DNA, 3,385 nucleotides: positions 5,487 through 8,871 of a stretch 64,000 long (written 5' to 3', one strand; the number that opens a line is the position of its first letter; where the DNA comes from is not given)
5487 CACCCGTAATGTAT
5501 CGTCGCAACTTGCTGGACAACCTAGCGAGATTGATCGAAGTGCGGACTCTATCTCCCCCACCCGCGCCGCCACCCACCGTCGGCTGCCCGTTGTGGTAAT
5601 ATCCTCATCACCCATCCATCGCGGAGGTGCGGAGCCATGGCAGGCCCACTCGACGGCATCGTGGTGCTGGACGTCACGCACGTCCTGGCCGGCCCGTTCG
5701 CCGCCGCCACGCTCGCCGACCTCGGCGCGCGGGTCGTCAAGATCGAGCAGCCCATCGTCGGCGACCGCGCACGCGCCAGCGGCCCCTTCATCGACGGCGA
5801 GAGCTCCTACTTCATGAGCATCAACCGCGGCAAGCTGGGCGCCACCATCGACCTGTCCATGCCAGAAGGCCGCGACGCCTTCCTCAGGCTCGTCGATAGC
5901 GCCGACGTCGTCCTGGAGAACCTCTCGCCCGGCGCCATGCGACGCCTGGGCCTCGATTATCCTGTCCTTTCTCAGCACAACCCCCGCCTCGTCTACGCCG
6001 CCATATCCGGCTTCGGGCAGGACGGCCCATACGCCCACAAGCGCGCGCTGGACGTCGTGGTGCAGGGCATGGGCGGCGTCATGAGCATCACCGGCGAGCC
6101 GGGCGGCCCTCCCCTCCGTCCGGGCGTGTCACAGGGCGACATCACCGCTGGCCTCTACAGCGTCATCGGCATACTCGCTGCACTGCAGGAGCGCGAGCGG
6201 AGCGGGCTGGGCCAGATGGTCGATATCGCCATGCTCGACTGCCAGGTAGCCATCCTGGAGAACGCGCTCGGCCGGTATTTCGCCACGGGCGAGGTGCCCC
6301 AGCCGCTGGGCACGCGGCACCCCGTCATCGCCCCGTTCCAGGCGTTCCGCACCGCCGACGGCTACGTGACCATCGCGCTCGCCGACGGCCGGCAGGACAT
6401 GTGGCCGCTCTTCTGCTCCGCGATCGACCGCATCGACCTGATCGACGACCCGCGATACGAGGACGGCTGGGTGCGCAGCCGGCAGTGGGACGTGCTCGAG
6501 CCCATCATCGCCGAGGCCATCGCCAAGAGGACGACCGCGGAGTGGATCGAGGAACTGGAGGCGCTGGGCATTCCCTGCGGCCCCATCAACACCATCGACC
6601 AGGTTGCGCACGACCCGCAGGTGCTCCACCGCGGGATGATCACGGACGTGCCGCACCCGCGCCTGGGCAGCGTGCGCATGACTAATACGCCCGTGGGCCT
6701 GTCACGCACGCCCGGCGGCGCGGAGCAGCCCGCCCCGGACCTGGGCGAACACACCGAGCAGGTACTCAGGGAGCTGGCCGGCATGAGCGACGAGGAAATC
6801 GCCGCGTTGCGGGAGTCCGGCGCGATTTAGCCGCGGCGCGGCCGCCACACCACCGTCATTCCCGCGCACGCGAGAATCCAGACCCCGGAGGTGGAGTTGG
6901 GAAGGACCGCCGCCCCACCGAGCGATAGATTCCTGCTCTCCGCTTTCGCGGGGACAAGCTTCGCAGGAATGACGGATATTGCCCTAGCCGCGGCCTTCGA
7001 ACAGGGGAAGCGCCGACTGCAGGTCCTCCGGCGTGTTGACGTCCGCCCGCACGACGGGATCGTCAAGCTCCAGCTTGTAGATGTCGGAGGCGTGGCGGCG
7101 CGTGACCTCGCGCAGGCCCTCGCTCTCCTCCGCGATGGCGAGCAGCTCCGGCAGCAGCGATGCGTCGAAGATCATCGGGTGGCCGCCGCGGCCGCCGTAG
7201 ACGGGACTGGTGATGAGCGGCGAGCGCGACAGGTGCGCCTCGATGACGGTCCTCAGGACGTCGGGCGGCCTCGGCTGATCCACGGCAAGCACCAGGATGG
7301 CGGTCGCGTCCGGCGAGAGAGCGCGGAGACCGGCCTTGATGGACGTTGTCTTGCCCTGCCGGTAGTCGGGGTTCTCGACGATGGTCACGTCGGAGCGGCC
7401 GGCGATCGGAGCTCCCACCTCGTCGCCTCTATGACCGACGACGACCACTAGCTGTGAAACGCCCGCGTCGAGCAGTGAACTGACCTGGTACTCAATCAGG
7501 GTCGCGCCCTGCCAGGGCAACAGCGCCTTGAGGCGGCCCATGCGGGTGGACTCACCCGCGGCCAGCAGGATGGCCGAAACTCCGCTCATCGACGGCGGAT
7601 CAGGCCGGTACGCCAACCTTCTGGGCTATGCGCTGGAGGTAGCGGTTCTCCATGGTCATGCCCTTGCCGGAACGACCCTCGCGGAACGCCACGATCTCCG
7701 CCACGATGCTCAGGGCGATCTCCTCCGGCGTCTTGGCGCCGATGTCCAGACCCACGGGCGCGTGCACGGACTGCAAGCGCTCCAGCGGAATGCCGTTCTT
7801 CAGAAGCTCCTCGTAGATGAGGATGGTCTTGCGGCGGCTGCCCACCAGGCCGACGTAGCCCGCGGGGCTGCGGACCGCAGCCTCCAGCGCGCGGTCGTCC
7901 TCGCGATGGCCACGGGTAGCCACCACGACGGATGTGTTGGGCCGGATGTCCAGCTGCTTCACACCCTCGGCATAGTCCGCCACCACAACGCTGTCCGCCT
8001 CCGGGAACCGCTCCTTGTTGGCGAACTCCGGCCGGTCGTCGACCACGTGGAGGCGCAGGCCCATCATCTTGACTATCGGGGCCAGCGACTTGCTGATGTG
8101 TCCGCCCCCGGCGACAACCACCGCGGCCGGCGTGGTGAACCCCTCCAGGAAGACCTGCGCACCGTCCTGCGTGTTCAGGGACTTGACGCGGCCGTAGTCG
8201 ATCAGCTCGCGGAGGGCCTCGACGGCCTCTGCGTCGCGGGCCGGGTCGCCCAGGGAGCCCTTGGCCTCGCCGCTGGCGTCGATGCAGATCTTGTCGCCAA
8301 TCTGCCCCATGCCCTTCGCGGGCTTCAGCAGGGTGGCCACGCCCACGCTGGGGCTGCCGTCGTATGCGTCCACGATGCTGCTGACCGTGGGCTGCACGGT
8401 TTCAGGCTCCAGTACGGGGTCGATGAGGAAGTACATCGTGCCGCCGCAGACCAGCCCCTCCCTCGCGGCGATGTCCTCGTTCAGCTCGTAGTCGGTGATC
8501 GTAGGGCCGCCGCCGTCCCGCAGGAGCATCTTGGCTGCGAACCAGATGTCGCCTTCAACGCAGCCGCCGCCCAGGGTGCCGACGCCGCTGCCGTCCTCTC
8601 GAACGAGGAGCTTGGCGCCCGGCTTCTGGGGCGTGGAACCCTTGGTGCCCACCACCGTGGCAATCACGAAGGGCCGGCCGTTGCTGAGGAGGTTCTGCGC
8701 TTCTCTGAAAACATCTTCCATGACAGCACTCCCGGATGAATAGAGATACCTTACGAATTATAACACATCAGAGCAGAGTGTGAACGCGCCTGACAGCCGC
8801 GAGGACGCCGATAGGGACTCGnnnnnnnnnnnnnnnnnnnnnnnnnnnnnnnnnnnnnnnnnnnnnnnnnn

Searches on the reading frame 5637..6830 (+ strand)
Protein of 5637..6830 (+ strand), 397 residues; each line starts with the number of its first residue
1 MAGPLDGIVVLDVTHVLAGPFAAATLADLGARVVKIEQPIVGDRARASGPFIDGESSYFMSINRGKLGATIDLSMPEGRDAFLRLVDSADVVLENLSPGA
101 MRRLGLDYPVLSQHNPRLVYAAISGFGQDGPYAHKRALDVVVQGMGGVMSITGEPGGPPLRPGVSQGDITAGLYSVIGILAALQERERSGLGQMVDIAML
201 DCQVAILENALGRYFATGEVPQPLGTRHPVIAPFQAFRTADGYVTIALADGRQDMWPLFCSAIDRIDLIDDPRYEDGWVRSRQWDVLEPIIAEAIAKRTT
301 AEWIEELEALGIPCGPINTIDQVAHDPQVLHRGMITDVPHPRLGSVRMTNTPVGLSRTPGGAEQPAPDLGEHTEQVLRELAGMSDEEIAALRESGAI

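Call 21: search_protein_families(library=pfam, proteins=[window:5637-6830:+], max_evalue=0.001)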
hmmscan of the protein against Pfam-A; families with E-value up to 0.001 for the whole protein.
window:5637-6830:+ (397 aa): 1 family
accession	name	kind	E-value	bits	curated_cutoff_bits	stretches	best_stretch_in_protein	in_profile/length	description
PF02515.22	CoA_transf_3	-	1.4e-128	429.5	23.3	1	5-373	1-366/366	CoA-transferase family III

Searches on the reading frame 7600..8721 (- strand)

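Call 21: search_protein_families(library=pfam, proteins=[window:7600-8721:-], max_evalue=0.001)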
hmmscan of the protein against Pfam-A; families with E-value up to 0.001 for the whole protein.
window:7600-8721:- (373 aa): 2 families
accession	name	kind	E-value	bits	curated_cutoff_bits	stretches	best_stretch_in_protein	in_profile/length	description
PF13478.12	XdhC_C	-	2.2e-42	145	29.7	1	201-343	1-125/125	XdhC Rossmann domain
PF02625.21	XdhC_CoxI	-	6.9e-26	90.4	24.3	1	12-73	2-63/68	XdhC and CoxI family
